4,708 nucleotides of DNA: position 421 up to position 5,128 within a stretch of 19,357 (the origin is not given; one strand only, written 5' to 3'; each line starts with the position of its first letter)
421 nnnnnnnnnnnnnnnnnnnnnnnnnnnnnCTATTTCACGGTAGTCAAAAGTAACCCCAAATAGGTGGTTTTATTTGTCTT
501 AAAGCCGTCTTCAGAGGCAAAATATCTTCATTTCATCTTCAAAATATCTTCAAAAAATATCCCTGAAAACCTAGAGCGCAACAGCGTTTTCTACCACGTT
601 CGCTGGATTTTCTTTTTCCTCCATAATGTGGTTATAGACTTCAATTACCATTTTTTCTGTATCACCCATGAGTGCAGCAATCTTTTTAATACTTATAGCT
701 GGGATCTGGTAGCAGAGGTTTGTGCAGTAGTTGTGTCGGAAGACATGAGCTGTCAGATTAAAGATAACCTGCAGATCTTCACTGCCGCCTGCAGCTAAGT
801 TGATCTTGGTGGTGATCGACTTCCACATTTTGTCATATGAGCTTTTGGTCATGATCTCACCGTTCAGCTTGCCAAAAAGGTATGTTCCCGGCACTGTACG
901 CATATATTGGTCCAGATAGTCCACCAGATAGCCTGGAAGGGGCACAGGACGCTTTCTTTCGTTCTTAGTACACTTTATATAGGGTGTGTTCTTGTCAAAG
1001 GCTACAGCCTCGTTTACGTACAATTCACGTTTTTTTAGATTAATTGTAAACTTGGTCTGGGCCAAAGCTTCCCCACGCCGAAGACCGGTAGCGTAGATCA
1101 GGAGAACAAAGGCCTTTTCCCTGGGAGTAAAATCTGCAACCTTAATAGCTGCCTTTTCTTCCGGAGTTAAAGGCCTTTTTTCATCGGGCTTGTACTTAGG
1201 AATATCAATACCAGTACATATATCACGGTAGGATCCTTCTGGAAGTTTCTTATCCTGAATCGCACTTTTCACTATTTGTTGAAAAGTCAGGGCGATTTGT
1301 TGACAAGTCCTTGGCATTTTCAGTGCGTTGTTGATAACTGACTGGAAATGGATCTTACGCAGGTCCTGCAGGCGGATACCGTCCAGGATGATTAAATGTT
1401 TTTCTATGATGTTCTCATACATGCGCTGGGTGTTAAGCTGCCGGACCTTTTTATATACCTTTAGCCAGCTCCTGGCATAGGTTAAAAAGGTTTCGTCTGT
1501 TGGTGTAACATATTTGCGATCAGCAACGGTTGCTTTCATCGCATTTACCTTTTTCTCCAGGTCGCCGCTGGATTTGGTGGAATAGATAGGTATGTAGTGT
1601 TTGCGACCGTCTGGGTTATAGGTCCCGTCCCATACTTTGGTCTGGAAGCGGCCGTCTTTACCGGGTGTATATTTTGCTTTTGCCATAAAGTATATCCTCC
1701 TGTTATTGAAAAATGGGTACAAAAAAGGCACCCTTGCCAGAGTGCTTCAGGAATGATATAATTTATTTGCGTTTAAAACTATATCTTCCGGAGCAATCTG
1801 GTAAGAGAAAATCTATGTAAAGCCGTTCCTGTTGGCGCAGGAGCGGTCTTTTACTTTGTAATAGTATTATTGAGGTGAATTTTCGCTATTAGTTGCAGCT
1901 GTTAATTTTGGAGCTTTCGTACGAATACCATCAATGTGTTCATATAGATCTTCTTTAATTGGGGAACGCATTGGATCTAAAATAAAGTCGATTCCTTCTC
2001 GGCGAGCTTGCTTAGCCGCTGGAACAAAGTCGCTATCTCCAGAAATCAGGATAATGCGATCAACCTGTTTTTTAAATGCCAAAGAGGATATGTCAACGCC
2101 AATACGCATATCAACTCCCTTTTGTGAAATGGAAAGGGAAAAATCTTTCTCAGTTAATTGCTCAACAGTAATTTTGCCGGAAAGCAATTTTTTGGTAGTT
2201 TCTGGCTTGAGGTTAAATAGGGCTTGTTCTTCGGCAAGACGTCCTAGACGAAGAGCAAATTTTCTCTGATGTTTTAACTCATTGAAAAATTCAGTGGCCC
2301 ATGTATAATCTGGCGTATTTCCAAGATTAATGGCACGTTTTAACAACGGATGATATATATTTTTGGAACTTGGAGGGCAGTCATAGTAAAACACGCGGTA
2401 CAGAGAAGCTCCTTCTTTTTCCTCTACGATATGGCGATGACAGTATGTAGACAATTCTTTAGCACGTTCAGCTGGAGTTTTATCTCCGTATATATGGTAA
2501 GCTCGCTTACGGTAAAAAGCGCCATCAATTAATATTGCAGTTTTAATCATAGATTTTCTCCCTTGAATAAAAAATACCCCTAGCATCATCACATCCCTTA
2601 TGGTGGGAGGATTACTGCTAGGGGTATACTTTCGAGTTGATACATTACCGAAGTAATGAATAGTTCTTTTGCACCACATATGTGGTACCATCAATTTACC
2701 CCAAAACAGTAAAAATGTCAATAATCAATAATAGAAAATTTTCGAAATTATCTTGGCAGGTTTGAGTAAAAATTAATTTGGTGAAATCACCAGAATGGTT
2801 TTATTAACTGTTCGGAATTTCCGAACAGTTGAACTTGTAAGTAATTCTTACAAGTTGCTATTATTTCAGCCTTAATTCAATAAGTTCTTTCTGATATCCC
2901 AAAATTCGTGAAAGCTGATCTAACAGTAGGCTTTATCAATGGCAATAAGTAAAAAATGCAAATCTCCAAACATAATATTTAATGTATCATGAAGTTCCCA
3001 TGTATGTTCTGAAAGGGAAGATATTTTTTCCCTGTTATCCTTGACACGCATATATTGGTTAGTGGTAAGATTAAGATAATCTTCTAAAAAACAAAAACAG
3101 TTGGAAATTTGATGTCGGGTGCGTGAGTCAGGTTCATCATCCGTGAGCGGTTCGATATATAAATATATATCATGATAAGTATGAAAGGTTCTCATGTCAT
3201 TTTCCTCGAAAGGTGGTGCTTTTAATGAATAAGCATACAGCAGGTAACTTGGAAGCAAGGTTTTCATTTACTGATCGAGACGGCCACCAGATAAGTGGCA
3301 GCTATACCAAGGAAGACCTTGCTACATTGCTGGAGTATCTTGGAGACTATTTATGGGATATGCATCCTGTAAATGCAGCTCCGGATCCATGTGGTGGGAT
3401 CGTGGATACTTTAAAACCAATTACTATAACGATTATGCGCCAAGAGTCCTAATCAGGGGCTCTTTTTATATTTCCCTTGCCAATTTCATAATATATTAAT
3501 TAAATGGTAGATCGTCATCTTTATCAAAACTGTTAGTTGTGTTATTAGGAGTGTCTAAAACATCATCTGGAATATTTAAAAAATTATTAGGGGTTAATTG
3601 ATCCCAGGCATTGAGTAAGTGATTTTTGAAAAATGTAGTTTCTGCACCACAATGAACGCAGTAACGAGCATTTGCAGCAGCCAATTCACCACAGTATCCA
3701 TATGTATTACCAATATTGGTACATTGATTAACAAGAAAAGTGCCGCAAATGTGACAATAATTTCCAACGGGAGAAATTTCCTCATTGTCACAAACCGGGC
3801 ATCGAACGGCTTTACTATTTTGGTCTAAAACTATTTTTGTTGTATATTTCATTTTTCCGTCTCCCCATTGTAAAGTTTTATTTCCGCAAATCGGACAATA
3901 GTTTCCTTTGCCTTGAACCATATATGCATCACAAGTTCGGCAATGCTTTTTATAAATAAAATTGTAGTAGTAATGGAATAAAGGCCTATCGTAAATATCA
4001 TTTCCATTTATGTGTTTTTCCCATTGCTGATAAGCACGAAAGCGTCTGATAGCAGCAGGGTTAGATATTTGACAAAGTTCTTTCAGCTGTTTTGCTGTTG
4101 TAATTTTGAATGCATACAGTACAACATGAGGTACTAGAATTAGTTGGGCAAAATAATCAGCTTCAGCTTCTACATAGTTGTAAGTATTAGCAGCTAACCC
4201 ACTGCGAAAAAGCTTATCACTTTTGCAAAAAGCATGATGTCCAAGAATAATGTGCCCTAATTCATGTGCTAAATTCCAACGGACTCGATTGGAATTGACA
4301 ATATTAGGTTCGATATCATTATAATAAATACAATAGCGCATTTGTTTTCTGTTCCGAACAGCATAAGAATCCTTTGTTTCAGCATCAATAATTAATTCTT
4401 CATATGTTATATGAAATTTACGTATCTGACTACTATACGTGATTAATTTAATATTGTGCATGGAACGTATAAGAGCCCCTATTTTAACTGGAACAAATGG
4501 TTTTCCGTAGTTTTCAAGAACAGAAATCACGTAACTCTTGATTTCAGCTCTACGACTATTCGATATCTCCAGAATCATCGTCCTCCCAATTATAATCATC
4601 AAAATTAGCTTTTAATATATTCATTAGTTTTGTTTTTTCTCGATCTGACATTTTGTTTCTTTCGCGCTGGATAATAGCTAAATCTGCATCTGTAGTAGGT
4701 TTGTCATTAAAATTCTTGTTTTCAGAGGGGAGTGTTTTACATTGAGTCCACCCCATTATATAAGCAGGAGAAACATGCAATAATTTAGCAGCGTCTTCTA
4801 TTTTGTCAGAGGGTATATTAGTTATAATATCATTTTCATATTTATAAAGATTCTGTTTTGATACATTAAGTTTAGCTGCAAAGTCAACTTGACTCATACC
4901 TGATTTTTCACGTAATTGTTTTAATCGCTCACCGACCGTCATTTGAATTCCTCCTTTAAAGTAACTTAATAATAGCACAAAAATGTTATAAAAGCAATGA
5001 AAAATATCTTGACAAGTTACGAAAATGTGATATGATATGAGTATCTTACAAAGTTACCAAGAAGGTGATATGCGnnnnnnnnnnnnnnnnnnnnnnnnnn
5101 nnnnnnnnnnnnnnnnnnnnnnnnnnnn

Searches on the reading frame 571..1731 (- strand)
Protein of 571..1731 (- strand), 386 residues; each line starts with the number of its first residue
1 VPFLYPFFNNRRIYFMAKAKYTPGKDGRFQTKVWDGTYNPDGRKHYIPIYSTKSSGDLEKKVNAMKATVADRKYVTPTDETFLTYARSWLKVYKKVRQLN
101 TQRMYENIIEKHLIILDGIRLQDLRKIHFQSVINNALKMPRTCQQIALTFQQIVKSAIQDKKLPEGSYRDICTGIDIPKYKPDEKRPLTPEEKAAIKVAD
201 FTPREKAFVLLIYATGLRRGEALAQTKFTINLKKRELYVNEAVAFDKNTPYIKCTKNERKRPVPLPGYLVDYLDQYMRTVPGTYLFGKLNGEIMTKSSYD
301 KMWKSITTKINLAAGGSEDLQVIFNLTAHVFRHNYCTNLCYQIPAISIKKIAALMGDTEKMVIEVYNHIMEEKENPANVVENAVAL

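Call 20: search_protein_families(library=pfam, proteins=[window:571-1731:-], max_evalue=0.01)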
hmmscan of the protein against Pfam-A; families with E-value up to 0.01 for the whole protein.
window:571-1731:- (386 aa): 2 families
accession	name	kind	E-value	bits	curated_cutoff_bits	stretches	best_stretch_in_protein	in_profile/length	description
PF00589.27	Phage_integrase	-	8.7e-15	55.4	27.1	1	203-371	22-170/172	Phage integrase family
PF14659.12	Phage_int_SAM_3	-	8.5e-06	26.3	22.6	1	81-134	1-55/58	Phage integrase, N-terminal SAM-like domain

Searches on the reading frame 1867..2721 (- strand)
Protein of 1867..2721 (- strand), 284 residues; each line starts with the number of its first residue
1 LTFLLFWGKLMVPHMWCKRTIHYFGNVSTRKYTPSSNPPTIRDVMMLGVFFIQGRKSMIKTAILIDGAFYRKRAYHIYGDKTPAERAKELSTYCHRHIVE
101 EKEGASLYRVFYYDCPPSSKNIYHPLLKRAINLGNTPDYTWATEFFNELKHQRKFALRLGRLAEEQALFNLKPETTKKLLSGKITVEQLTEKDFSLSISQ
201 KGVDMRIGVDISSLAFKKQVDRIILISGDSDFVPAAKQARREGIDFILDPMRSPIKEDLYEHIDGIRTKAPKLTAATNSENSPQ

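Call 20: search_protein_families(library=pfam, proteins=[window:1867-2721:-], max_evalue=0.01)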
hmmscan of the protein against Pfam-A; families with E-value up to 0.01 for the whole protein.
window:1867-2721:- (284 aa): 1 family
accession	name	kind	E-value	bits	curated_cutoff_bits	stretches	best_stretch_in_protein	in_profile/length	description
PF01936.24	NYN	-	2.7e-12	47.8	24.2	1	159-246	31-122/145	NYN domain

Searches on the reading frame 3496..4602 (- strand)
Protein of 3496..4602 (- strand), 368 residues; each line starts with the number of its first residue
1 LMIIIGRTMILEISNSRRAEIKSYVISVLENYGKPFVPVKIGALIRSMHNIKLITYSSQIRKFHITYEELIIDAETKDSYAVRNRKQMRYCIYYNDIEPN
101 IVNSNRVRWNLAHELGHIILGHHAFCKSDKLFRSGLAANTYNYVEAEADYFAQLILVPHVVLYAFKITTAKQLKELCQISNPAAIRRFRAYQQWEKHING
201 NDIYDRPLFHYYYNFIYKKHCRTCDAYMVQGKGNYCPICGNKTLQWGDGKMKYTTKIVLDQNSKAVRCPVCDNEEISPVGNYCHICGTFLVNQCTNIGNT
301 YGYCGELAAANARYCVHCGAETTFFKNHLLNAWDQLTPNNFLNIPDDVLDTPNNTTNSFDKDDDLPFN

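Call 20: search_protein_families(library=pfam, proteins=[window:3496-4602:-], max_evalue=0.01)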
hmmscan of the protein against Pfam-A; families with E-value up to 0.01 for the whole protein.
window:3496-4602:- (368 aa): 5 families
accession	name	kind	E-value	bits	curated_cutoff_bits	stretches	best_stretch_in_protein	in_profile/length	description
PF06114.19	Peptidase_M78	-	3.3e-07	30.6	22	1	72-165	11-95/123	IrrE N-terminal-like domain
PF12773.13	DZR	-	2.2e-06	28.2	27.3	1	268-319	1-45/45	Double zinc ribbon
PF18912.6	DZR_2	-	0.0019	18.4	27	0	219-242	22-45/56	Double zinc ribbon domain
PF08772.16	Zn_ribbon_NOB1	-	0.0047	17.5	24.9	1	218-245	8-35/72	Nin one binding (NOB1) Zn-ribbon like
PF17032.10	Zn_ribbon_15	-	0.0048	18.1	28.9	0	208-240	51-73/73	zinc-ribbon family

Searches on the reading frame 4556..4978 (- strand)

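Call 20: search_protein_families(library=pfam, proteins=[window:4556-4978:-], max_evalue=0.01)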
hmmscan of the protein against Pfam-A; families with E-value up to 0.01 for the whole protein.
window:4556-4978:- (140 aa): 9 families
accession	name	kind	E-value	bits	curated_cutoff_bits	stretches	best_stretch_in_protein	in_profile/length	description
PF01381.28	HTH_3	-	3.4e-13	49.8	23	1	19-74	1-55/55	Helix-turn-helix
PF13560.12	HTH_31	-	7.7e-11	42.6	27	1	16-72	3-59/64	Helix-turn-helix domain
PF12844.13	HTH_19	-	8.2e-10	38.9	30.2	1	16-75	1-59/64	Helix-turn-helix domain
PF13443.12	HTH_26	-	1.2e-05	25.9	22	1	18-77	1-60/63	Cro/C1-type HTH DNA-binding domain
PF13413.12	HTH_25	-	0.00015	21.9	24.6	1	18-58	1-41/62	Helix-turn-helix domain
PF13518.12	HTH_28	-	0.00057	20.4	25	0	25-48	9-33/52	Helix-turn-helix domain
PF12728.13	HTH_17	-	0.0019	18.9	27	0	60-84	4-28/51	Helix-turn-helix domain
PF15978.11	TnsD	-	0.0033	17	32.4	1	15-83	187-239/355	Tn7-like transposition protein D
PF00376.29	MerR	-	0.004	17.4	28.2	0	59-74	1-16/38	MerR family regulatory protein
